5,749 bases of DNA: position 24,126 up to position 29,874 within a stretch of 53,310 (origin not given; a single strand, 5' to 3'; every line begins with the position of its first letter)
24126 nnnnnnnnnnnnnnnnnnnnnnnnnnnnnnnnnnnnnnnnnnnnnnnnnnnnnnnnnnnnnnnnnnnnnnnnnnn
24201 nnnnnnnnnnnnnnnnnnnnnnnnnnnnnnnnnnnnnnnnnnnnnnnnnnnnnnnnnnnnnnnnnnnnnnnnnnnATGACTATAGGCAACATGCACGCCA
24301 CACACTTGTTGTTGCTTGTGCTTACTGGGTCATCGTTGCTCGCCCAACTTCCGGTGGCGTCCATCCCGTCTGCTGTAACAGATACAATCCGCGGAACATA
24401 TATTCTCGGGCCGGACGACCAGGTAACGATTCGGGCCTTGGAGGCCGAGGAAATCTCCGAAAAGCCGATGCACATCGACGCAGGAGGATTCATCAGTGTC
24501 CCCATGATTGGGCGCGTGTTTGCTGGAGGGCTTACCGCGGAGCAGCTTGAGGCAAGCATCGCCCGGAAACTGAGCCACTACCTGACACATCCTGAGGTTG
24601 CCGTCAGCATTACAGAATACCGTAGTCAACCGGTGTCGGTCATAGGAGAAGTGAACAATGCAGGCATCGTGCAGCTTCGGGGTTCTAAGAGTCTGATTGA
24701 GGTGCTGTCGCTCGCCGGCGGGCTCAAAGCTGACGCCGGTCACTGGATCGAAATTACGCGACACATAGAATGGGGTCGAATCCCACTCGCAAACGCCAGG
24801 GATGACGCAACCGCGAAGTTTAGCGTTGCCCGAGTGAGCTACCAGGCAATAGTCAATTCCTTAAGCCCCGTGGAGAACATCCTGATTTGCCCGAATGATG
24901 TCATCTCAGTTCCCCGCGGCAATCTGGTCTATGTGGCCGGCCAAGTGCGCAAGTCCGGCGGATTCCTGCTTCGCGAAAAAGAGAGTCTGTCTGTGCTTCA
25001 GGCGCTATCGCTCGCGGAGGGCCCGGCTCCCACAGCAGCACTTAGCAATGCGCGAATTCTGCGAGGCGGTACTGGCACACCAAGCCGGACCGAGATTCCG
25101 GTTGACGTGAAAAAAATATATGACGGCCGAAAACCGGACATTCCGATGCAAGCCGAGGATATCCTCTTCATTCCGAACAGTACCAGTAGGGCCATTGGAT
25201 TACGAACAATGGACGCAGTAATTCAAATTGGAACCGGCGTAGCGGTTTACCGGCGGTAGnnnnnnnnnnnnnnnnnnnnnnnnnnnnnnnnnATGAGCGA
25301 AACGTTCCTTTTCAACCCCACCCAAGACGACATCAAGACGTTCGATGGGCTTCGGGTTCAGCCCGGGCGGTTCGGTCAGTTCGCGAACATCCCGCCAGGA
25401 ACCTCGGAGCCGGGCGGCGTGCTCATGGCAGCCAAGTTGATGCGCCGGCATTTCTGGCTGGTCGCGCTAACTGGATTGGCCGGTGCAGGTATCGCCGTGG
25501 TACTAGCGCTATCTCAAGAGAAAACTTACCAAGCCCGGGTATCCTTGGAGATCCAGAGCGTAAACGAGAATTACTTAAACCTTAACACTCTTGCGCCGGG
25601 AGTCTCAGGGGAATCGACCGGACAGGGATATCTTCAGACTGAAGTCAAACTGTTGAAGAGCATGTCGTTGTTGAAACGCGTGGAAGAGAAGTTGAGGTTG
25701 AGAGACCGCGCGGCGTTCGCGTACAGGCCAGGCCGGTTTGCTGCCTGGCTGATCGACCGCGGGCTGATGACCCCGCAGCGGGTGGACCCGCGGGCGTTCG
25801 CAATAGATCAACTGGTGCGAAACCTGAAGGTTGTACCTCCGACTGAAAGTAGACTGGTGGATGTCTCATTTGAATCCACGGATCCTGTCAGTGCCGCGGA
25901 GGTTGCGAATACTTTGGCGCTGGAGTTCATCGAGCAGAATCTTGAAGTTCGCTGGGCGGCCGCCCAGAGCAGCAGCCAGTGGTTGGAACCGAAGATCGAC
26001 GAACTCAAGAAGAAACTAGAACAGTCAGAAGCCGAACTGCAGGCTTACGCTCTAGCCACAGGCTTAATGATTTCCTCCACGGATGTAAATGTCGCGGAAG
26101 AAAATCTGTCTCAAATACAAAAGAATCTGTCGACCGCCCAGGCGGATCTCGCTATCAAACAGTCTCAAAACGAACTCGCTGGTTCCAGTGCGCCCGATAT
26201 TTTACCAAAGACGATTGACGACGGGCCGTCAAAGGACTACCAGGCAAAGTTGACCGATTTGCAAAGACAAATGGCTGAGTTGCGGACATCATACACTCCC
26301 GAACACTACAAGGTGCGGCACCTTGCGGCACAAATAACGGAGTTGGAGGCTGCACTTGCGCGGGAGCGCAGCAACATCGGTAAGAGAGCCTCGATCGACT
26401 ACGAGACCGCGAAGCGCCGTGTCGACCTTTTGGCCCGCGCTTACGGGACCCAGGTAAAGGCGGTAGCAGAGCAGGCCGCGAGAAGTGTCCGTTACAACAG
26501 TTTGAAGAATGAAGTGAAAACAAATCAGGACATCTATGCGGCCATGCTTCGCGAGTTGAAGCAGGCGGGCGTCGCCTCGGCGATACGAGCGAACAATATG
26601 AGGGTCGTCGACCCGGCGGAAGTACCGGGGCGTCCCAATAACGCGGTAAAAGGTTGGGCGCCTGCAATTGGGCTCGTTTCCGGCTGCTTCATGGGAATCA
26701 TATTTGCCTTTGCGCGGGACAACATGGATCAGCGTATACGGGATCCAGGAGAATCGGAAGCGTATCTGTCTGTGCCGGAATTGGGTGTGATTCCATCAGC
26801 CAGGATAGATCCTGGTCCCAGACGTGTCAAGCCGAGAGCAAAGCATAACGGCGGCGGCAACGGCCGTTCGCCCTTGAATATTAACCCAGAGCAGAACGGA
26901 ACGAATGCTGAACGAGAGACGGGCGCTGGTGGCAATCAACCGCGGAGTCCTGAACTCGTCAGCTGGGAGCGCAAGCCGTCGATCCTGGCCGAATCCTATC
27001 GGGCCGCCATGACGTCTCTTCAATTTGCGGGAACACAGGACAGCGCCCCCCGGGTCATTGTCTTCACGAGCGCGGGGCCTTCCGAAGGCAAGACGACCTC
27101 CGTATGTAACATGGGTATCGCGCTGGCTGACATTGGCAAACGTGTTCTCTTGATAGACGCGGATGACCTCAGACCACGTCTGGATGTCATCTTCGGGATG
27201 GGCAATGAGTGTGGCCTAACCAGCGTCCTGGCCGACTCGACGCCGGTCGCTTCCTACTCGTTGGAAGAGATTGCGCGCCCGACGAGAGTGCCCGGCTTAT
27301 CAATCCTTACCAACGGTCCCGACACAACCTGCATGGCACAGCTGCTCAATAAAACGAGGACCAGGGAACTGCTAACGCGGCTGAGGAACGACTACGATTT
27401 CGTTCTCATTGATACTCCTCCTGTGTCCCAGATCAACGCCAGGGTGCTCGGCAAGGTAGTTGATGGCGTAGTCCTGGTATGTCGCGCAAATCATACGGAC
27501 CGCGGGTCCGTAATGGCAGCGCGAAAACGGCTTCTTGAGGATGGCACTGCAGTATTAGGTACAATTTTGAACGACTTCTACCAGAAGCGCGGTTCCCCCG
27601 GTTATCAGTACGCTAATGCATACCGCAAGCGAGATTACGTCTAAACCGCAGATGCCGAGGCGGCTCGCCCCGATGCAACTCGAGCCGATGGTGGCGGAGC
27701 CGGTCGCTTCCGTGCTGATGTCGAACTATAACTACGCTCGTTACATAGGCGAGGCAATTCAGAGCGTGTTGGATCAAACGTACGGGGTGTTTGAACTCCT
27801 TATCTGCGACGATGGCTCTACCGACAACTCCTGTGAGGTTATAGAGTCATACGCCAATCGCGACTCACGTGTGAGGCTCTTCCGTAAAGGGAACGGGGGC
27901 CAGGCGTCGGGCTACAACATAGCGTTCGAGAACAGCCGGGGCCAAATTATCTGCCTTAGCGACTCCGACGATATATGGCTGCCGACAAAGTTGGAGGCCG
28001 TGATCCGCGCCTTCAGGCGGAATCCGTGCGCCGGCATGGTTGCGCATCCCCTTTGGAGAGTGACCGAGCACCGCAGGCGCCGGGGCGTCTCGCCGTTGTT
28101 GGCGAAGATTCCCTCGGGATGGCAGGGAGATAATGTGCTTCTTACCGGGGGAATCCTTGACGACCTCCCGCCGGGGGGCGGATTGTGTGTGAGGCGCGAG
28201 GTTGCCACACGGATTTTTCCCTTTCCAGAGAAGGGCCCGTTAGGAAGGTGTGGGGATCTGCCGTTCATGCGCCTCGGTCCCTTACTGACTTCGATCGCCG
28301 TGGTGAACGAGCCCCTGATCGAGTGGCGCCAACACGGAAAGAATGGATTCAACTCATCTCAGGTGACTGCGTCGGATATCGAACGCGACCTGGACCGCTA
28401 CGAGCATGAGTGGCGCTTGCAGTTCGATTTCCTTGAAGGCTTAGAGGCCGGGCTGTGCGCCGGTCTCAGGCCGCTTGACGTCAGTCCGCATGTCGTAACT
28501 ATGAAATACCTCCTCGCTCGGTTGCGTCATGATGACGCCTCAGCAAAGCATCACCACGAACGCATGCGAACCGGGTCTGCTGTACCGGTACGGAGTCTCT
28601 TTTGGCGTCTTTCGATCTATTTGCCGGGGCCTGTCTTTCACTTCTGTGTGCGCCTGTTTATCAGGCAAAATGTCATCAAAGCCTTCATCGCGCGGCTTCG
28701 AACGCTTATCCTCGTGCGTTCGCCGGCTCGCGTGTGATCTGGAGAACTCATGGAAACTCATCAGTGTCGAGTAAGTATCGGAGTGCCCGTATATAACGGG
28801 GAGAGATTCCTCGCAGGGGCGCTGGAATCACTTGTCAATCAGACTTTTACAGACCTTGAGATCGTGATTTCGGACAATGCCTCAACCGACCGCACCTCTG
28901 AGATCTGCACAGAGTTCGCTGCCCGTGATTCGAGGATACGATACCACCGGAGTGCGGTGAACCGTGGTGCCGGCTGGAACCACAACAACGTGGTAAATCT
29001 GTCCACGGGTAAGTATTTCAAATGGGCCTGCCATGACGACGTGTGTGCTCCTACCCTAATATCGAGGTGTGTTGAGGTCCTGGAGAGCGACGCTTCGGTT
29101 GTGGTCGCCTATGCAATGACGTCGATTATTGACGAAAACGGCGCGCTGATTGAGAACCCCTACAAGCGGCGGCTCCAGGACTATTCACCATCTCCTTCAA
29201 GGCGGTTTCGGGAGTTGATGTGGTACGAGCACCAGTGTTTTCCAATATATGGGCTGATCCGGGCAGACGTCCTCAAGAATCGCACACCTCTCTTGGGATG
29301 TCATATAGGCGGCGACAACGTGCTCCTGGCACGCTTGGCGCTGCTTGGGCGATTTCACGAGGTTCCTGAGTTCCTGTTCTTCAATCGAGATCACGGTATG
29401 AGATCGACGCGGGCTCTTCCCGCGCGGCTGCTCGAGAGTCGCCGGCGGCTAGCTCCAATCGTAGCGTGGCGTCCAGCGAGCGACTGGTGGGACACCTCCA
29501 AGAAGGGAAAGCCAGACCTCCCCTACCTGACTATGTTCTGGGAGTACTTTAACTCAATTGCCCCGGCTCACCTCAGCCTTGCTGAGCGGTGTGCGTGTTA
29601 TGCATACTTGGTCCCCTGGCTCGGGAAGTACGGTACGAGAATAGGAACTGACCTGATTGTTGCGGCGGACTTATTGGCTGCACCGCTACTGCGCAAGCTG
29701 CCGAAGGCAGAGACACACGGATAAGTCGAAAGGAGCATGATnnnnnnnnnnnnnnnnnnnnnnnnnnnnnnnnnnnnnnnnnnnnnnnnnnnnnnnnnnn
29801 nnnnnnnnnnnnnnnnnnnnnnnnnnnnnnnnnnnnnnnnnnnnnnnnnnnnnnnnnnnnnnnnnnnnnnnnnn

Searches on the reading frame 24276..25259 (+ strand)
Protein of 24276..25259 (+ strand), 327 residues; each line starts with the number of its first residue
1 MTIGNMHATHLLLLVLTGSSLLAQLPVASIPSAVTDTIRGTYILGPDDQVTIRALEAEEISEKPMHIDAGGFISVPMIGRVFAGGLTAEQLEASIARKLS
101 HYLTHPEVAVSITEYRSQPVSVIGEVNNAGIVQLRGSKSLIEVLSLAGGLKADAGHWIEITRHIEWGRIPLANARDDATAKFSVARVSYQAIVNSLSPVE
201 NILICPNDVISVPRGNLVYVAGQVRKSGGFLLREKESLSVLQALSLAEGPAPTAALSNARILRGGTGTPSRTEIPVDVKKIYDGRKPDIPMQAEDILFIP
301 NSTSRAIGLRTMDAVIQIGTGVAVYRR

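Call 8: search_protein_families(library=ncbifam, proteins=[window:24276-25259:+], max_evalue=0.01)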
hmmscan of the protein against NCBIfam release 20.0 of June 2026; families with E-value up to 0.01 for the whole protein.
window:24276-25259:+ (327 aa): 4 families
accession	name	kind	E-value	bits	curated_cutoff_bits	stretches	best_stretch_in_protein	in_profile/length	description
TIGR03028.1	EpsE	equivalog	6.5e-26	91.1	262.65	1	42-264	2-209/239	polysaccharide export protein EpsE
TIGR03027.2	pepcterm_export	equivalog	7.3e-22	77.8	180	1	41-154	2-118/169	XrtA/PEP-CTERM system exopolysaccharide export protein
NF011658.0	PRK15078.1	subfamily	3.7e-17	62.2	333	1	59-251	112-289/380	polysaccharide export protein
NF041843.1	EpsY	equivalog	1.2e-15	57.3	320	1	41-152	52-162/211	exopolysaccharide export protein EpsY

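Call 9: search_protein_families(library=pfam, proteins=[window:24276-25259:+], max_evalue=0.01)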
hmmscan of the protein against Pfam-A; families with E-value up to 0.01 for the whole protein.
window:24276-25259:+ (327 aa): 3 families
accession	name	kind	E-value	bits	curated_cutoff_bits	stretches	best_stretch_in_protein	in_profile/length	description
PF02563.21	Poly_export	-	2.7e-18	66.4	28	1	40-113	5-77/77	Polysaccharide biosynthesis/export protein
PF22461.2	SLBB_2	-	1.5e-11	44.7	27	2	119-211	2-78/79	SLBB domain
PF10531.15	SLBB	-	4.2e-11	43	27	2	120-154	2-36/55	SLBB domain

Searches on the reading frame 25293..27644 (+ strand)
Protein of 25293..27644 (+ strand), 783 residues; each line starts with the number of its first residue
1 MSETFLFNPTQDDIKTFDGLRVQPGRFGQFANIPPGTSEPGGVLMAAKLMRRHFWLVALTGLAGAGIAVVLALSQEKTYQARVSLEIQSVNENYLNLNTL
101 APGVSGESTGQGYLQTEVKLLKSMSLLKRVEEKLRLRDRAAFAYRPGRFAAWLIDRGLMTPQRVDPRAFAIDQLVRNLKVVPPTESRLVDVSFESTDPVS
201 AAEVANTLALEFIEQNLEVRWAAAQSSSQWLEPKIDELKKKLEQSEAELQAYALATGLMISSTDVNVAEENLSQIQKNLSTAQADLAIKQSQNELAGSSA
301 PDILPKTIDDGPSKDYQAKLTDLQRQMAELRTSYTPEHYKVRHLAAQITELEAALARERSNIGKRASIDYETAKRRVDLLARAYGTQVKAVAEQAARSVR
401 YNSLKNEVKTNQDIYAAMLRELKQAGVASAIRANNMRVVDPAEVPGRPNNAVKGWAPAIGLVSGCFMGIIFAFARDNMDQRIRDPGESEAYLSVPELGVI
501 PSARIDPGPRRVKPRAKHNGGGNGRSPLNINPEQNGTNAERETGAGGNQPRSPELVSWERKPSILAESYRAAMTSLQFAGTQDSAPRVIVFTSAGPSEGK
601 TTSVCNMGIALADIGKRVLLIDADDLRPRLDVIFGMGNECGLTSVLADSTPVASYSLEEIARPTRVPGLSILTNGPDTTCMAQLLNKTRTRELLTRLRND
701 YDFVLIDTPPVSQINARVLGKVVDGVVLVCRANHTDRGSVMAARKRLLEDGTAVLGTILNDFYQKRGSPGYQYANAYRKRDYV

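Call 8: search_protein_families(library=ncbifam, proteins=[window:25293-27644:+], max_evalue=0.01)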
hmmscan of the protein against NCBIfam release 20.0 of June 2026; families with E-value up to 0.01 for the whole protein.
window:25293-27644:+ (783 aa): 23 families
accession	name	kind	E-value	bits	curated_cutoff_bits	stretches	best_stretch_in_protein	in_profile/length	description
TIGR01005.1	eps_transp_fam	subfamily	5.9e-56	190.1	411.7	1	51-761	14-717/754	exopolysaccharide transport protein family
TIGR03017.1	EpsF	equivalog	5.8e-41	140.6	422.75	1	55-500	15-443/444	chain length determinant protein EpsF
TIGR01007.1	eps_fam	subfamily_domain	4.4e-37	127.6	108.05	1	567-771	1-199/204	polysaccharide biosynthesis tyrosine autokinase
NF007350.0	PRK09841.1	equivalog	7.3e-33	113.6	1248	1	564-777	510-717/726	tyrosine-protein kinase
NF008568.0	PRK11519.1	equivalog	4.9e-32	110.9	1068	2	549-773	490-708/720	tyrosine-protein kinase Wzc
TIGR03018.1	pepcterm_TyrKin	hypoth_equivalog_domain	2.5e-27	95.6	230.65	1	558-759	4-206/207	XrtA-associated tyrosine autokinase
TIGR03007.1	pepcterm_ChnLen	equivalog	9.5e-27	93.4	278.85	1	170-503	105-463/498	XrtA system polysaccharide chain length determinant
TIGR03029.1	EpsG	equivalog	2.2e-23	82.8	313.8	1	552-761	70-274/274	chain length determinant protein tyrosine kinase EpsG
TIGR01969.1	minD_arch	subfamily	2.7e-13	49.7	201.75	1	587-763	1-171/251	cell division ATPase MinD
TIGR01968.1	minD_bact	equivalog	1.8e-12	47.1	212.9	1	587-710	2-121/261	septum site-determining protein MinD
TIGR01006.1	polys_exp_MPA1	subfamily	2.3e-10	40.3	296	1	392-502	113-223/226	CspC family polysaccharide chain length determinant protein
NF041546.1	ParA_partition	equivalog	3e-09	36.7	180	2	686-739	62-115/203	ParA family partition ATPase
TIGR03815.1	CpaE_hom_Actino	equivalog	2.9e-07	29.9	154.45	1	595-747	118-266/340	septum site-determining protein Ssd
NF047398.1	AAA_KGGVGR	domain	5.2e-05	23.7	90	0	586-631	2-47/190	KGGVGR-motif variant AAA ATPase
NF041864.1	EpsV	equivalog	5.9e-05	21.8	800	1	171-497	148-478/484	PCP family exopolysaccharide biosynthesis protein EpsV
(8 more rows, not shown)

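Call 9: search_protein_families(library=pfam, proteins=[window:25293-27644:+], max_evalue=0.01)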
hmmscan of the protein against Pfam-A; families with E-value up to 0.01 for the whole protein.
window:25293-27644:+ (783 aa): 7 families
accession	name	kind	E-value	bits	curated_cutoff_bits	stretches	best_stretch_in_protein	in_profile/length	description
PF13614.12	AAA_31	-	5.3e-13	49.7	27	1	588-717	3-134/177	AAA domain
PF13807.11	GNVR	-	1.3e-11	44.7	27.7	1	404-476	9-81/82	G-rich domain on putative tyrosine kinase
PF01656.29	CbiA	-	2.8e-06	27.8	25.4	1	589-625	1-37/125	CobQ/CobB/MinD/ParA nucleotide binding domain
PF02706.20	Wzz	-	6.9e-06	26.7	25.5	1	50-132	12-89/91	Chain length determinant protein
PF06564.18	CBP_BcsQ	-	1.5e-05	25.1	21.3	1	598-734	13-149/234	Cellulose biosynthesis protein BcsQ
PF10609.15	ParA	-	0.00041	20.3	27.1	1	588-734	5-147/246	NUBPL iron-transfer P-loop NTPase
PF09140.17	MipZ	-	0.0034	17.2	20.7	0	688-727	87-126/262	ATPase MipZ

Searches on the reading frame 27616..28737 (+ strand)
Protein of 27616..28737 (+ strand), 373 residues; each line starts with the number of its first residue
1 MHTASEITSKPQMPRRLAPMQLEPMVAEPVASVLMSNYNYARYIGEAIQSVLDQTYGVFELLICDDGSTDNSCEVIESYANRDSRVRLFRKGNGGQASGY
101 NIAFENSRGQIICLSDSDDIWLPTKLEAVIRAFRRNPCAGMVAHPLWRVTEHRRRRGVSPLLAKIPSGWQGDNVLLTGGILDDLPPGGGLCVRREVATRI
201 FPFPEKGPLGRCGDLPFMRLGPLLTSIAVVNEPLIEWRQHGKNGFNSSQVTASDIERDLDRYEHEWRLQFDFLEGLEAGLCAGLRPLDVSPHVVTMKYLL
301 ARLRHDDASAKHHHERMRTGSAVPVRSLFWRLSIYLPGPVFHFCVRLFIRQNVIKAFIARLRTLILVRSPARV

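Call 8: search_protein_families(library=ncbifam, proteins=[window:27616-28737:+], max_evalue=0.01)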
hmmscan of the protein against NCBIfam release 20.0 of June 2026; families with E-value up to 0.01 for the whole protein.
window:27616-28737:+ (373 aa): 19 families
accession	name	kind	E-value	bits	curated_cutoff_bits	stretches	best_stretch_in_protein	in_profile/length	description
NF047683.1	TeichurnBiosyTuaG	equivalog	6e-24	85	400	1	27-139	4-117/252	teichuronic acid biosynthesis protein TuaG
NF053739.1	GlytfEpsEBac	equivalog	2.5e-18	66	450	1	29-132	1-106/265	glycosyltransferase EpsE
NF007482.0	PRK10073.1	equivalog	7.2e-17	61.4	423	1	28-130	5-107/334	glycosyltransferase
TIGR03937.1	PgaC_IcaA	equivalog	2.4e-16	59.7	422.3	1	24-143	40-160/407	poly-beta-1,6-N-acetyl-D-glucosamine synthase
NF050050.1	ProtGlycPglI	equivalog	1.3e-12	47.7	500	1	29-131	2-106/306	GalNAc(5)-diNAcBac-PP-undecaprenol beta-1,3-glucosyltransferase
TIGR04017.1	WcaA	equivalog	3e-10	40.1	495.75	1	26-130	2-107/279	colanic acid biosynthesis glycosyltransferase WcaA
NF041875.1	EPS_EpsD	equivalog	3.9e-10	39.6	370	1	32-127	2-98/325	exopolysaccharide biosynthesis glycosyltransferase EpsD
NF007453.0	PRK10018.1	equivalog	4.6e-10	39.6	382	1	26-130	3-108/280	colanic acid biosynthesis glycosyltransferase WcaA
NF041394.1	GtaseAglG_Halo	equivalog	1.5e-08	34.3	440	1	32-136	4-110/304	glucosyl-dolichyl phosphate glucuronosyltransferase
NF047588.1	GlcsyltransPgfSStrep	equivalog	1e-07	31.5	500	1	33-134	5-111/308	glycosyltransferase PgfS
NF038299.1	EPS_HpsN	equivalog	1.5e-07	30.7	425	1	30-144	2-117/317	hormogonium polysaccharide biosynthesis glycosyltransferase HpsN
NF038302.1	EPS_HpsE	equivalog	1.7e-07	30.5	300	1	33-202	5-180/307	hormogonium polysaccharide biosynthesis glycosyltransferase HpsE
TIGR03111.1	glyc2_xrt_Gpos1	hypoth_equivalog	3.2e-07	29.5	363.95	1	22-137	42-160/439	TIGR03111 family XrtG-associated glycosyltransferase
TIGR04283.1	glyco_like_mftF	equivalog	8.6e-06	25.5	182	1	32-134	2-97/221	TIGR04283 family arsenosugar biosynthesis glycosyltransferase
NF045692.1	OglycostaseCruG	equivalog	1.1e-05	24.6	600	1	14-89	24-101/386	2'-O-glycosyltransferase CruG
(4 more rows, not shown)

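Call 9: search_protein_families(library=pfam, proteins=[window:27616-28737:+], max_evalue=0.01)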
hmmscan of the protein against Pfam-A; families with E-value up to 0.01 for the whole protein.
window:27616-28737:+ (373 aa): 3 families
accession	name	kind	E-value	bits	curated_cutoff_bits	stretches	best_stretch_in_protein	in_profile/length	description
PF00535.33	Glycos_transf_2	-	2e-30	106.4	23.3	1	32-155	1-125/168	Glycosyl transferase family 2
PF13641.12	Glyco_tranf_2_3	-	1.7e-10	41.8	27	1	32-163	4-137/230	Glycosyltransferase like family 2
PF10111.15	Glyco_tranf_2_2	-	1.3e-06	28.5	27.3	1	40-139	11-117/276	Glycosyltransferase like family 2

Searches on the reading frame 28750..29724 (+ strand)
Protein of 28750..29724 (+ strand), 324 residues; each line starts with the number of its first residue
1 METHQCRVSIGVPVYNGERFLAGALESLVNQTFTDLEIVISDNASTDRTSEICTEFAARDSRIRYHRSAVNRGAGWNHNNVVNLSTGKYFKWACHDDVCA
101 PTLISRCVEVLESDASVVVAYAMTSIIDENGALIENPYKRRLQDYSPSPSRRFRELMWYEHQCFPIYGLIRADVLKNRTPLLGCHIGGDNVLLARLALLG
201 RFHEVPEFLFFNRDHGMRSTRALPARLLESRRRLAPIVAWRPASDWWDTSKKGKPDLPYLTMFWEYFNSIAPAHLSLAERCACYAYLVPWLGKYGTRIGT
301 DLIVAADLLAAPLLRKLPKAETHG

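Call 39: search_protein_families(library=pfam, proteins=[window:28750-29724:+], max_evalue=0.0001)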
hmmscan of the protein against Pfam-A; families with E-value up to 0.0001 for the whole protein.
window:28750-29724:+ (324 aa): 1 family
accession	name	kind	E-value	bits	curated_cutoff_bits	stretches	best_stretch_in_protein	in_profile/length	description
PF00535.33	Glycos_transf_2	-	5.6e-27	95.2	23.3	1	9-176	1-165/168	Glycosyl transferase family 2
